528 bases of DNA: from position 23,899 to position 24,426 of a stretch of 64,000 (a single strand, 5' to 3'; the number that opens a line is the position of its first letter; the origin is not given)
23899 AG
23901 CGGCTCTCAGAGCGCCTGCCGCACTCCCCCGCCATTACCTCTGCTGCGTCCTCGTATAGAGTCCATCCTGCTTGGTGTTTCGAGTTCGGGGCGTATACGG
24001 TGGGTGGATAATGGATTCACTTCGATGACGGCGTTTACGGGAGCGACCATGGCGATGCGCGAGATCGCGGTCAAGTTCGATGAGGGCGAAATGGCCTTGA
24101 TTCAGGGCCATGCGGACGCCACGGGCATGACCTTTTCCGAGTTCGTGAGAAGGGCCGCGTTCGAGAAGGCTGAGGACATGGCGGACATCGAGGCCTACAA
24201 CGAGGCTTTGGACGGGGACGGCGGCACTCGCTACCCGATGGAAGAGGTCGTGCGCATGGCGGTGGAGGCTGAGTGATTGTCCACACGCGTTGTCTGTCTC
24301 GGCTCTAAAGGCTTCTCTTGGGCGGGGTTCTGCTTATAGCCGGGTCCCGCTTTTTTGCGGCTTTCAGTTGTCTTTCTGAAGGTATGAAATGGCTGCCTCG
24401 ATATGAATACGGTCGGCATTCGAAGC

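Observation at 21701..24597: Poly-G tracts right after the start codons: only one of three Flp-fusion paralogues is in frame (possible phase variation)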

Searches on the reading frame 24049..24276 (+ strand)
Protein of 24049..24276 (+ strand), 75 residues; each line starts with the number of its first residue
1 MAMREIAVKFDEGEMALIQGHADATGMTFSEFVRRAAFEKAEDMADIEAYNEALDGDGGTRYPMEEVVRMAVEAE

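Call 9: search_protein_families(library=pfam, proteins=[window:24049-24276:+], max_evalue=0.01)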
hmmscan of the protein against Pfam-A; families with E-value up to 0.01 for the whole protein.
window:24049-24276:+ (75 aa): 3 families
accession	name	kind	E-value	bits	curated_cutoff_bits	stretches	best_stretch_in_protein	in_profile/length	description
PF19807.5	DUF6290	-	1.6e-14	54.3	27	1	3-70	1-71/72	Family of unknown function (DUF6290)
PF21983.2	NikA-like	-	3.3e-07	30.8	27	1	6-40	7-41/72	Mobilization protein NikA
PF08681.18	TacA1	-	0.002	18.5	21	1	6-44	2-40/80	Antitoxin TacA 1-like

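Call 10: search_protein_families(library=ncbifam, proteins=[window:24049-24276:+], max_evalue=0.01)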
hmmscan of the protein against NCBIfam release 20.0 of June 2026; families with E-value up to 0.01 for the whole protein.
window:24049-24276:+ (75 aa): 4 families
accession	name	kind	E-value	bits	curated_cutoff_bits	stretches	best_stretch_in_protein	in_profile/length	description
NF046040.1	RelB_antitoxin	equivalog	1.2e-13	51.1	50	1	6-69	1-66/69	type II toxin-antitoxin system RelB family antitoxin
NF041264.1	MobA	equivalog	0.00012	22.5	80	1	6-40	7-41/91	plasmid mobilization protein MobA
NF041418.1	MbpA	equivalog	0.0028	17.5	90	1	6-40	5-39/93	mobilization protein MbpA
NF048017.1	antitoxin_RelB_like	equivalog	0.0066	16.7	50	1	20-69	12-64/70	type II toxin-antitoxin system RelB family antitoxin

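Call 37: find_encoding_contigs(protein=window:24049-24276:+, flank=4000, max_places=10)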
Protein window:24049-24276:+ (75 aa): 24 contigs read that carry it; 10 places shown.
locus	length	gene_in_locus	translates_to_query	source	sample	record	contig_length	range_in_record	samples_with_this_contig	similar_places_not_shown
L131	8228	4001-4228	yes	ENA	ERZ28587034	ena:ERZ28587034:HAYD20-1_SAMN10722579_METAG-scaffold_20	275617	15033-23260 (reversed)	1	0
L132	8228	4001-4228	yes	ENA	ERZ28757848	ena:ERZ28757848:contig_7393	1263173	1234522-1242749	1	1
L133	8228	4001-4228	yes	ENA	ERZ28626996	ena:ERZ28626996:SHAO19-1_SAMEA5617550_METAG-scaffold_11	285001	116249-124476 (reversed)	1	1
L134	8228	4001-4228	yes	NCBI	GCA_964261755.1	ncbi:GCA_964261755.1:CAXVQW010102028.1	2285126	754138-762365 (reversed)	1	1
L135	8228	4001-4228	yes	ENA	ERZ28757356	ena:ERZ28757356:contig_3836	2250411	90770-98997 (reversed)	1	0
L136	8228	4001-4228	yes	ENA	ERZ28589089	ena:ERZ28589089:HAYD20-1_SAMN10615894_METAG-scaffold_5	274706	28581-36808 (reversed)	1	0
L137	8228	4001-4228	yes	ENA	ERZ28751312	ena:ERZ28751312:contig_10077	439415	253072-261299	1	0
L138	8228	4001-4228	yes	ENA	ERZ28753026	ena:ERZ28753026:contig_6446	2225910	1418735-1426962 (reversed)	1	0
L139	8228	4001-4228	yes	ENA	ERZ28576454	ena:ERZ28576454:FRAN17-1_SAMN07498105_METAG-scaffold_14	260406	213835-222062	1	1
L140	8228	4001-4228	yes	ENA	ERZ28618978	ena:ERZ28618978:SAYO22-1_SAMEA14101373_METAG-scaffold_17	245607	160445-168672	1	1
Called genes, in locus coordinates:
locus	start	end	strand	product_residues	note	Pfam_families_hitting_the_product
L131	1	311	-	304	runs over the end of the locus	-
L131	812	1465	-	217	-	PF07853:DUF1648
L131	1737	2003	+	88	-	-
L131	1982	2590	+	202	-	PF03382:DUF285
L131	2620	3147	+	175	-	-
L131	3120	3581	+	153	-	PF19789:DUF6273 (weak)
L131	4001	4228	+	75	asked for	PF19807:DUF6290, PF21983:NikA-like (weak)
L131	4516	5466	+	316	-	PF19789:DUF6273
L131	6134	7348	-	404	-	PF02441:Flavoprotein, PF04127:DFP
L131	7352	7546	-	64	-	PF02591:Zn_ribbon_9 (weak)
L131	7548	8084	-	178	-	-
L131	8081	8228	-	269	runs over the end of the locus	PF01784:DUF34_NIF3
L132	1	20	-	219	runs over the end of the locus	PF07853:DUF1648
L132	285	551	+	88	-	-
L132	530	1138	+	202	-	PF03382:DUF285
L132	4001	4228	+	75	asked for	PF19807:DUF6290, PF21983:NikA-like (weak)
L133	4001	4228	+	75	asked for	PF19807:DUF6290, PF21983:NikA-like (weak)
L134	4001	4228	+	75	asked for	PF19807:DUF6290, PF21983:NikA-like (weak)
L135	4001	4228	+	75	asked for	PF19807:DUF6290, PF21983:NikA-like (weak)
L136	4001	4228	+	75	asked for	PF19807:DUF6290, PF21983:NikA-like (weak)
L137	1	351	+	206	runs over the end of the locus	-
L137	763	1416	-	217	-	PF07853:DUF1648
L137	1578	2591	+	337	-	PF03382:DUF285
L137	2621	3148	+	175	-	-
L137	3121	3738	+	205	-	PF19789:DUF6273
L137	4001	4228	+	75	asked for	PF19807:DUF6290, PF21983:NikA-like (weak)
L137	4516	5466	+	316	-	PF04964:Flp_Fap (faint), PF19789:DUF6273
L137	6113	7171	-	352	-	PF02441:Flavoprotein, PF04127:DFP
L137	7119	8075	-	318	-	PF24481:CT398_CC, PF02403:Seryl_tRNA_N (weak), PF02441:Flavoprotein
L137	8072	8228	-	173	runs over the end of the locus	PF01784:DUF34_NIF3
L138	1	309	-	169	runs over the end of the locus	-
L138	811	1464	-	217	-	PF07853:DUF1648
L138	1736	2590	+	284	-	PF03382:DUF285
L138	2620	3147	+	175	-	-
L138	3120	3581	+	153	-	PF19789:DUF6273 (weak)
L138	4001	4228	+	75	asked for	PF19807:DUF6290, PF21983:NikA-like (weak)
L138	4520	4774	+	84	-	-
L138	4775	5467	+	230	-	PF19789:DUF6273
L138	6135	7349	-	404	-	PF02441:Flavoprotein, PF04127:DFP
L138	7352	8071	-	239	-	PF02403:Seryl_tRNA_N (weak), PF24481:CT398_CC, PF02591:Zn_ribbon_9 (weak)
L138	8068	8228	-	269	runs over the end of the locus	PF01784:DUF34_NIF3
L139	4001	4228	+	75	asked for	PF19807:DUF6290, PF21983:NikA-like (weak)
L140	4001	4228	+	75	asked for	PF19807:DUF6290, PF21983:NikA-like (weak)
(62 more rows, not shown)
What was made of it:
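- Some of the fetched contigs are long-read assemblies with other split genes (for example L137 and L138; call 37).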
